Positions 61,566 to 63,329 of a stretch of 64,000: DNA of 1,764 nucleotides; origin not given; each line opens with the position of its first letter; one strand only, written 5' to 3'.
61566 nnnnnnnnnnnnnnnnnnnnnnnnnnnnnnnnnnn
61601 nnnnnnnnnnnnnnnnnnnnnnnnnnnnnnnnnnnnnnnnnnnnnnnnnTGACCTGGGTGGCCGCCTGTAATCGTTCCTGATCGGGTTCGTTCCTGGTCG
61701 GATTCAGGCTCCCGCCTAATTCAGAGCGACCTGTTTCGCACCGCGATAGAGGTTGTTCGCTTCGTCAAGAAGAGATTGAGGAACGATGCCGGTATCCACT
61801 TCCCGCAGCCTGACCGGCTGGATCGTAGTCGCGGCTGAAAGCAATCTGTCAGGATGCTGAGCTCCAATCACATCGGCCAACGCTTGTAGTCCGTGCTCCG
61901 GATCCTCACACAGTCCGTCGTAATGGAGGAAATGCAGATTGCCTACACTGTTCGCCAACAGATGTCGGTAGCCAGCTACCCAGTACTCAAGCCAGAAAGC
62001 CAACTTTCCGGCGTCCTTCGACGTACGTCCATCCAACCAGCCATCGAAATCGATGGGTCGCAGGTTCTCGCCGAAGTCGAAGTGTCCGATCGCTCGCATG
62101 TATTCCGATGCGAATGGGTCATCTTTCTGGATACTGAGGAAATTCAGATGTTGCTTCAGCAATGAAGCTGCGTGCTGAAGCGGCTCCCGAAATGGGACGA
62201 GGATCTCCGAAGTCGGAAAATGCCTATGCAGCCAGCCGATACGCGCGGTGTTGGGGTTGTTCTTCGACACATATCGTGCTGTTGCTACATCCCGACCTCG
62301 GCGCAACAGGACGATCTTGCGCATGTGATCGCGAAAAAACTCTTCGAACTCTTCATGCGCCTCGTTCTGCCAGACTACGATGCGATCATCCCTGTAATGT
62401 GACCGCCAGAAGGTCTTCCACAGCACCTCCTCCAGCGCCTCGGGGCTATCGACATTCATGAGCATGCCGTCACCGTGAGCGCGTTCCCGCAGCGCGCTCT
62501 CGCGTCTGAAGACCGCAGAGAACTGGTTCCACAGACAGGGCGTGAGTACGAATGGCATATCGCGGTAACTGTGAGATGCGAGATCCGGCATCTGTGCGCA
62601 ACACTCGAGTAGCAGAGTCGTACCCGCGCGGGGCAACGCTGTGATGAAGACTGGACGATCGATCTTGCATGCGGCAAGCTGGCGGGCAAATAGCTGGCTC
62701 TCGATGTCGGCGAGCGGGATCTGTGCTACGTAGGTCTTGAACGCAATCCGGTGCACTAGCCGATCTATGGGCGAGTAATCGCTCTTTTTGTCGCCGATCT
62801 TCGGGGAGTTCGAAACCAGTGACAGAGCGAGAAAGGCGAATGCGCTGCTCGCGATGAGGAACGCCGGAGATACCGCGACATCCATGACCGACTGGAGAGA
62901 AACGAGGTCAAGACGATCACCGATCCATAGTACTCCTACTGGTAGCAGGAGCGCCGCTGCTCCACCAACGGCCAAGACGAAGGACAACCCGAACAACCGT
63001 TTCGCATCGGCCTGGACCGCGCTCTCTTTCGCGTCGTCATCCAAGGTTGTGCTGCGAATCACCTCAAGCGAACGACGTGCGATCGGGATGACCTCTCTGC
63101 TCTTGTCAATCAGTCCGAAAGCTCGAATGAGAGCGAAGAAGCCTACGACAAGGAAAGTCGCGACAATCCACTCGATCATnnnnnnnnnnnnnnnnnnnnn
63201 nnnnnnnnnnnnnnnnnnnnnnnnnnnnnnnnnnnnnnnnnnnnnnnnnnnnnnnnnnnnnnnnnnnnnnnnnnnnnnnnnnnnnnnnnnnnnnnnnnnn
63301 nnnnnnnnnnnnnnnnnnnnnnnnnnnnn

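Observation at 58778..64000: Sulfation cluster: ASST-like protein, small membrane protein, membrane-anchored PAPS-type sulfotransferase, cysD and a fused cysNC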

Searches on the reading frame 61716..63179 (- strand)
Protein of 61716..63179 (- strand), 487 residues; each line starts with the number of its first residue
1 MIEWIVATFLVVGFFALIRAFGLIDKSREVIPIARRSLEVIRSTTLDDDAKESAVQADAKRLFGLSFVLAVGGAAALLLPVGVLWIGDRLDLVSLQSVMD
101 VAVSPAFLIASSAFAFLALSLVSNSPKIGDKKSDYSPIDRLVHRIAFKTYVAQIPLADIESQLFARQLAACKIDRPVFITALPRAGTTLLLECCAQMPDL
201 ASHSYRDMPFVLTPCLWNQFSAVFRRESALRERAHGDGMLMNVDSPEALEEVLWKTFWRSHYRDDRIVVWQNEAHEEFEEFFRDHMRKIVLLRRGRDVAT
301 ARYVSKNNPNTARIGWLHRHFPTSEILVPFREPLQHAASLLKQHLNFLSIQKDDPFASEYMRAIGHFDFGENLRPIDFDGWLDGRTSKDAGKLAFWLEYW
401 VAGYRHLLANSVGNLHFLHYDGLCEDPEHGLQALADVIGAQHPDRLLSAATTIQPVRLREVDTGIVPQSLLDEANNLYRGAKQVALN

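Call 3: search_protein_families(library=pfam, proteins=[window:61716-63179:-], max_evalue=0.01)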
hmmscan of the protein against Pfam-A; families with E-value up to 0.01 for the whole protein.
window:61716-63179:- (487 aa): 2 families
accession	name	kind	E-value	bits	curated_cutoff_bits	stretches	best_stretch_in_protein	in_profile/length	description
PF13469.12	Sulfotransfer_3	-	1.4e-14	55.3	27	1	176-345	1-146/216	Sulfotransferase family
PF00685.33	Sulfotransfer_1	-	0.0002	21.3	22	0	175-442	2-184/255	Sulfotransferase domain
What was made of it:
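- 61716..63179 (-): 487-aa PAPS-type sulfotransferase (Sulfotransfer_3, TPST/Stf-like). An N-terminal 3-TM domain (62811-63179) precedes the catalytic domain (61719-62672). Pfam (call 3).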

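Call 4: search_protein_families(library=ncbifam, proteins=[window:61716-63179:-], max_evalue=0.01)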
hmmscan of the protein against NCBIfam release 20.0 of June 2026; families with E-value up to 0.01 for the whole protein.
window:61716-63179:- (487 aa): 0 families

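Call 6: find_homologous_proteins(query=window:61716-63179:-)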
Query window:61716-63179:- (487 aa): 1557 proteins with E <= 0.001 among 8000 candidates; the best 120 are listed.
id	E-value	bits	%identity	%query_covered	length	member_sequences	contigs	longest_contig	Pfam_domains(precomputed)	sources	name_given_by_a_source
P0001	0.0e+0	1103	100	100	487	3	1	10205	PF13469.13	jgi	-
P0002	3.6e-209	714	67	96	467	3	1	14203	PF13469.13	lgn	-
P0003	1.6e-207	708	65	100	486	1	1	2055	PF13469.13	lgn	-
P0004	1.7e-207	708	65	100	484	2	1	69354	PF13469.13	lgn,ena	-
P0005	5.1e-205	700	63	100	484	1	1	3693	PF13469.13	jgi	-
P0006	1.3e-204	699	64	100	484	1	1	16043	PF13469.13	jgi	-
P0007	4.1e-204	697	65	100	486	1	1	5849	PF13469.13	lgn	-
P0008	4.5e-203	693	63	100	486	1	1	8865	PF13469.13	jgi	jgi:hypothetical protein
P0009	1.4e-202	692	63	99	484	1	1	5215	PF13469.13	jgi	-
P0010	2.6e-202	691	61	100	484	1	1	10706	PF13469.13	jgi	-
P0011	4.2e-202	690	63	100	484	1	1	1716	PF13469.13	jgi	jgi:hypothetical protein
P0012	8.0e-201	686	63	100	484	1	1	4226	PF13469.13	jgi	jgi:hypothetical protein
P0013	1.8e-198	678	60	100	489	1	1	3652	PF13469.13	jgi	jgi:hypothetical protein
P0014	9.4e-196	669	63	100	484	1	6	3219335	PF13469.13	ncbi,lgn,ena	-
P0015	2.7e-195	668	61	100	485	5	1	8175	PF13469.13,PF00685.34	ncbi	-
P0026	8.9e-191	653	60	100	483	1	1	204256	PF13469.13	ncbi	-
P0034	7.1e-188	643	60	100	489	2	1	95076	PF13469.13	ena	-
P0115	4.1e-173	595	52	100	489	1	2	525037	PF13469.13,PF00685.34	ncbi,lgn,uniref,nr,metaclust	ncbi:sulfotransferase [Pleurocapsa sp. PCC 7319]|uniref:sulfotransferase n=1 Tax=Pleurocapsa sp. PCC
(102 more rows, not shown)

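Call 7: find_encoding_contigs(protein=P0001, flank=10000, max_places=4)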
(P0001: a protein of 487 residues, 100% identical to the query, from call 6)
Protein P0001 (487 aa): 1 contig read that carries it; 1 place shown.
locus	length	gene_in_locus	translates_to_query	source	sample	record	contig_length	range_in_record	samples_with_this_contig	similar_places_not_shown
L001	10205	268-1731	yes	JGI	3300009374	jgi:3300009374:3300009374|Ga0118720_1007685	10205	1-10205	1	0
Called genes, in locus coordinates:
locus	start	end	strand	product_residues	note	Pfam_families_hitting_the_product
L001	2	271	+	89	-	?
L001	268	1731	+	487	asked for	PF13469:Sulfotransfer_3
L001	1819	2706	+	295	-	PF01507:PAPS_reduct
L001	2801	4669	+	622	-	PF00009:GTP_EFTU, PF01926:MMR_HSR1 (faint), PF13238:AAA_18 (faint), PF13671:AAA_33 (faint), PF22594:GTP-eEF1A_C, PF01583:APS_kinase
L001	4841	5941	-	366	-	PF13228:DUF4037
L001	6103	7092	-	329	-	PF00056:Ldh_1_N, PF02866:Ldh_1_C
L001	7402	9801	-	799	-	PF13860:FlgD_ig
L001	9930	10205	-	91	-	?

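Call 8: find_encoding_contigs(protein=P0004, flank=10000, max_places=3)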
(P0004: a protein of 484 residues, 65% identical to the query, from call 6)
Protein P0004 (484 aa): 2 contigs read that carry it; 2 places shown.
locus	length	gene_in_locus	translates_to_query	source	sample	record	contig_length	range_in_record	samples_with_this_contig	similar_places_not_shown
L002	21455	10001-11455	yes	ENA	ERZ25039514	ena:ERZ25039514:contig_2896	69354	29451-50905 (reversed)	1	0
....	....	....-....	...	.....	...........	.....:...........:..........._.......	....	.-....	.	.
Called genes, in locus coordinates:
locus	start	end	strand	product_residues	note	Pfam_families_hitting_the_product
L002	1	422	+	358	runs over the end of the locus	PF01075:Glyco_transf_9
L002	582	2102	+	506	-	PF13472:Lipase_GDSL_2 (weak), PF00657:Lipase_GDSL, PF13428:TPR_14 (faint), PF07719:TPR_2 (faint), PF13432:TPR_16 (weak), PF14559:TPR_19 (faint)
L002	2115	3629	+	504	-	PF13472:Lipase_GDSL_2 (faint), PF07719:TPR_2 (faint), PF13181:TPR_8 (faint), PF13432:TPR_16, PF14559:TPR_19 (faint)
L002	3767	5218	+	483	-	PF02310:B12-binding, PF04055:Radical_SAM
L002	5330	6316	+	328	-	PF00535:Glycos_transf_2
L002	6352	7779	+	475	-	PF02310:B12-binding, PF04055:Radical_SAM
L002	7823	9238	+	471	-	PF02310:B12-binding, PF04055:Radical_SAM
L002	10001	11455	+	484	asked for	PF13469:Sulfotransfer_3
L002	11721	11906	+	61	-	-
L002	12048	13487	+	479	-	PF02706:Wzz (faint), PF13807:GNVR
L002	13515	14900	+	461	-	PF04932:Wzy_C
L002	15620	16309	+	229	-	PF16822:ALGX (weak)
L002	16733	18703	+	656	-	-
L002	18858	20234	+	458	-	PF05935:Arylsulfotrans (weak), PF14269:Arylsulfotran_2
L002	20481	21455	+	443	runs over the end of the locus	PF13231:PMT_2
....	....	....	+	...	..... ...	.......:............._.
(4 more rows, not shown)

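Call 9: find_related_loci(query=window:61716-63179:-, collection=genome_contigs, flank=10000)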
Query window:61716-63179:- (487 aa) in genome_contigs; peptide patterns used: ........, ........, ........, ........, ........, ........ (x = any residue, [..] = any of these).
65 stretches matched a pattern; 13 encode a relative of the query (tblastn E <= 1e-3); 13 distinct loci.
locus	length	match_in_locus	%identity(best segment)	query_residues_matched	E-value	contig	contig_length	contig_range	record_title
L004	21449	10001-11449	60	1-486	0e+0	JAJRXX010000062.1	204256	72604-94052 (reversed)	MAG: Planctomycetota bacterium isolate Dive96_bin3.198 k141_4039526, whole genome shotgun sequence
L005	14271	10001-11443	61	1-485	0e+0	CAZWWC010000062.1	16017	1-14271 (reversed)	MAG TPA_asm: uncultured Planctomycetaceae bacterium isolate binchicken_co100_313 genome assembly, contig: NODE_5722_leng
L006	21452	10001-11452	63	1-487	0e+0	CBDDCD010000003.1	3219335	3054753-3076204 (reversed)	MAG: Candidatus Moanabacter sp. isolate 2850a97a-5ae3-46e8-bb4b-bf19cc2112fb genome assembly, contig: contig_3, whole ge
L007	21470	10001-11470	56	1-487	0e+0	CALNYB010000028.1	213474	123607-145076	MAG: Cyanobacteriota bacterium isolate HOU_bin.0041 genome assembly, contig: contig_16245, whole genome shotgun sequence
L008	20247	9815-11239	56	1-478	0e+0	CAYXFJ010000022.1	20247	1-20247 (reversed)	MAG TPA_asm: uncultured bacterium isolate SRP080215_co1_194 genome assembly, contig: NODE_1552_length_20247_cov_4.175713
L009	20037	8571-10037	55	1-487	0e+0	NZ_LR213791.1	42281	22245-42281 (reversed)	Hyella patelloides LEGE 07179 isolate 1, whole genome shotgun sequence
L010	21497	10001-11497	54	1-487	0e+0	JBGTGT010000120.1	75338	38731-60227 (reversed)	MAG: Microcystaceae cyanobacterium isolate JTS-RE221 k141_8781992, whole genome shotgun sequence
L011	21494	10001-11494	52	1-487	0e+0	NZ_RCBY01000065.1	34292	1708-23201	Okeania hirsuta strain PAB10Feb10-1 PAB_NODE_65, whole genome shotgun sequence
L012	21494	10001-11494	52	1-487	1e-179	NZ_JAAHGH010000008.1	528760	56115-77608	MAG: Okeania sp. SIO2B3 2B3_NODE_8, whole genome shotgun sequence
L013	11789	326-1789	51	1-487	3e-169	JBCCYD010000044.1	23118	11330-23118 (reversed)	MAG: Cyanobacteria bacterium P01_F01_bin.143 k141_2366576_length_23118_cov_11.0000, whole genome shotgun sequence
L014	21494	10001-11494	52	1-487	6e-167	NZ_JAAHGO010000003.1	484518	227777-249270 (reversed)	MAG: Okeania sp. SIO2C9 2C9_NODE_3, whole genome shotgun sequence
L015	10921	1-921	57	179-485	3e-123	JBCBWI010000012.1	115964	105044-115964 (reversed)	MAG: Cyanobacteria bacterium J06648_16 NODE_12_length_115964_cov_17.045242, whole genome shotgun sequence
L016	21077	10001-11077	58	1-486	1e-65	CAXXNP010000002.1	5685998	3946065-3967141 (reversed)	MAG: Opitutales bacterium isolate 685e4509-010e-4797-9872-a51ee4494a19 genome assembly, contig: contig_2, whole genome s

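Call 10: find_encoding_contigs(protein=P0014, flank=10000, max_places=1)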
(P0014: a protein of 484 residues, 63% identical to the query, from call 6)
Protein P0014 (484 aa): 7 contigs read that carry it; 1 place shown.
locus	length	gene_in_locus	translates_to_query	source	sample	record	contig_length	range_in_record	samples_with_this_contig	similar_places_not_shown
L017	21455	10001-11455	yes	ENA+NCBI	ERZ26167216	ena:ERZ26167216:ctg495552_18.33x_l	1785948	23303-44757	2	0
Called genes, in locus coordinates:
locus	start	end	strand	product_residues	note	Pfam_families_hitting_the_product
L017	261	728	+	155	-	-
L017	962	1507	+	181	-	-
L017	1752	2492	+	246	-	-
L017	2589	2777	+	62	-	-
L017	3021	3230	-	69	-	-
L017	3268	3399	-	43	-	-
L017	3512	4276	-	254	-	PF05721:PhyH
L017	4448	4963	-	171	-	PF00149:Metallophos (faint), PF12850:Metallophos_2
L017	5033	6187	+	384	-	PF00149:Metallophos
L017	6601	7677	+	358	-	-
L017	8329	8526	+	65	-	-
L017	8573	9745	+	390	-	PF05935:Arylsulfotrans, PF14269:Arylsulfotran_2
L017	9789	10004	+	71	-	-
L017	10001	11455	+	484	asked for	PF13469:Sulfotransfer_3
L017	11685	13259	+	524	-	-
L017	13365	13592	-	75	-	-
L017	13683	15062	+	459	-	PF14269:Arylsulfotran_2, PF05935:Arylsulfotrans (weak)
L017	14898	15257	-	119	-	-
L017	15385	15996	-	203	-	PF02734:Dak2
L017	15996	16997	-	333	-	PF02733:Dak1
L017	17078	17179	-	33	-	-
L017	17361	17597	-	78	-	-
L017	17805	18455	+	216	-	PF13489:Methyltransf_23, PF08242:Methyltransf_12 (faint)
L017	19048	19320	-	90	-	-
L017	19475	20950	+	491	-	-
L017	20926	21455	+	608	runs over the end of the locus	-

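Call 11: find_encoding_contigs(protein=P0026, flank=10000, max_places=1)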
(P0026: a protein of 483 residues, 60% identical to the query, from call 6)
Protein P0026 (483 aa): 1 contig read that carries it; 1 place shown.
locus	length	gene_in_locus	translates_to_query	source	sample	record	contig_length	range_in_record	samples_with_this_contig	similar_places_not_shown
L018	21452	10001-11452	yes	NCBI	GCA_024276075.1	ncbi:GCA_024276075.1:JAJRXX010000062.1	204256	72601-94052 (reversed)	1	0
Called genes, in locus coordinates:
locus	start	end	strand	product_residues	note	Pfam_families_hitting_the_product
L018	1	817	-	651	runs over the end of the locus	PF02518:HATPase_c, PF00204:DNA_gyraseB, PF01751:Toprim, PF00986:DNA_gyraseB_C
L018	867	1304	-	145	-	-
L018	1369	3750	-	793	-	PF00521:DNA_topoisoIV, PF03989:DNA_gyraseA_C (faint)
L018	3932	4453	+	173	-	PF02075:RuvC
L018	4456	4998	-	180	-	PF01965:DJ-1_PfpI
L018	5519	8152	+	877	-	PF00072:Response_reg, PF00990:GGDEF, PF00072:Response_reg, PF01590:GAF, PF13185:GAF_2, PF13492:GAF_3, PF01966:HD, PF13487:HD_5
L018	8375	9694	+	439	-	PF05935:Arylsulfotrans, PF14269:Arylsulfotran_2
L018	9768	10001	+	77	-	-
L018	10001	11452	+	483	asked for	PF13469:Sulfotransfer_3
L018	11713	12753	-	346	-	PF13717:Zn_ribbon_4 (faint)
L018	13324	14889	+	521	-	PF13372:Alginate_exp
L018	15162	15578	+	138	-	PF13279:4HBT_2, PF03061:4HBT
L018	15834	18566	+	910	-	PF01326:PPDK_N, PF00391:PEP-utilizers, PF02896:PEP-utilizers_C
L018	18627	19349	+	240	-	PF02224:Cytidylate_kin, PF13189:Cytidylate_kin2, PF13238:AAA_18 (weak), PF13207:AAA_17 (faint)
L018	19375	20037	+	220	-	PF01553:Acyltransferase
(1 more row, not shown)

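Call 12: find_encoding_contigs(protein=P0115, flank=10000, max_places=1)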
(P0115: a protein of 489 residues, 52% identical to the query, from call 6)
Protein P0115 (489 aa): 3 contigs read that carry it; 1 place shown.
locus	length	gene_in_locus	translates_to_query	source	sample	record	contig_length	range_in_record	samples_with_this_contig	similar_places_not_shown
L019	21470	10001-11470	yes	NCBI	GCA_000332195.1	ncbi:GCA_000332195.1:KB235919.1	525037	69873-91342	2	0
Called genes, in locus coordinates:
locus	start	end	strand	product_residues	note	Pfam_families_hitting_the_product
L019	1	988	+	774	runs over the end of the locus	PF08446:PAS_2, PF01590:GAF, PF00360:PHY, PF00512:HisKA, PF02518:HATPase_c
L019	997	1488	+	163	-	PF00072:Response_reg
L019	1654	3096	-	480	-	PF20042:DUF6444 (weak), PF03050:DDE_Tnp_IS66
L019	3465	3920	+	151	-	PF00011:HSP20, PF17886:ArsA_HSP20 (weak)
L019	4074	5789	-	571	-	PF00072:Response_reg, PF01590:GAF, PF00512:HisKA, PF02518:HATPase_c, PF14501:HATPase_c_5 (faint)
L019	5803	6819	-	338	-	PF12787:EcsC (faint)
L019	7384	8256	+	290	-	PF06888:Put_Phosphatase (faint)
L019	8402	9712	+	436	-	PF05935:Arylsulfotrans, PF14269:Arylsulfotran_2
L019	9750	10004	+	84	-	-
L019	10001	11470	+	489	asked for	PF00685:Sulfotransfer_1 (faint), PF13469:Sulfotransfer_3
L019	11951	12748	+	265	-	PF26045:OB_2TM_halo (faint)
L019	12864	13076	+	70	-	-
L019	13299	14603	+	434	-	PF13091:PLDc_2, PF00614:PLDc (faint), PF13091:PLDc_2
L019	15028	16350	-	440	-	PF00512:HisKA, PF02518:HATPase_c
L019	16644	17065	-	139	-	PF02518:HATPase_c, PF14501:HATPase_c_5 (weak)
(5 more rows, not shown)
